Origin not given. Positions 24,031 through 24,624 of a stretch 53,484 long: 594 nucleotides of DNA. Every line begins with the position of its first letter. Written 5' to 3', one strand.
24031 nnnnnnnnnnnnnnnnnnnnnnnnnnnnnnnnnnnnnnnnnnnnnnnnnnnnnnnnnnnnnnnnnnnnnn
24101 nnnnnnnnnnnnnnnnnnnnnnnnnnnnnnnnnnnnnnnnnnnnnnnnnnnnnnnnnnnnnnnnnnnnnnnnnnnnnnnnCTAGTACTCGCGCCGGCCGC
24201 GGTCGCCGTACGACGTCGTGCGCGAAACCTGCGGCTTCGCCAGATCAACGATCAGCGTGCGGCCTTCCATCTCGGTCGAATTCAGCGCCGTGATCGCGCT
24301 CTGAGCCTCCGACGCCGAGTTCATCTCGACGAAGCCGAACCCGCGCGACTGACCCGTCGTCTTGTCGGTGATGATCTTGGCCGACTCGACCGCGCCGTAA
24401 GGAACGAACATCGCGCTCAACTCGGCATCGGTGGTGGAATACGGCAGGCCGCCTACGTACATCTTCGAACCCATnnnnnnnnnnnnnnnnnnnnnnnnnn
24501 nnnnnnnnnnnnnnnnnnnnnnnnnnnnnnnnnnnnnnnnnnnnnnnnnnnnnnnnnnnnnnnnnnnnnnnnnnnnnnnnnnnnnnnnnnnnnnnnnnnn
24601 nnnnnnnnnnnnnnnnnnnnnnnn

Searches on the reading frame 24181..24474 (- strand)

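Call 74: search_protein_families(library=pfam, max_evalue=0.00001, proteins=[window:24181-24474:-])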
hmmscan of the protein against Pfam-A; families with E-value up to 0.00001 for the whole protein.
window:24181-24474:- (97 aa): 2 families
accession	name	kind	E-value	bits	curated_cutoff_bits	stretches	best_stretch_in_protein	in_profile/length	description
PF00076.28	RRM_1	-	6.4e-23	80.9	20.7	1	6-74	2-69/70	RNA recognition motif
PF13893.12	RRM_5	-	7e-07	29.4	27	1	5-83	29-103/125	RNA recognition motif. (a.k.a. RRM, RBD, or RNP domain)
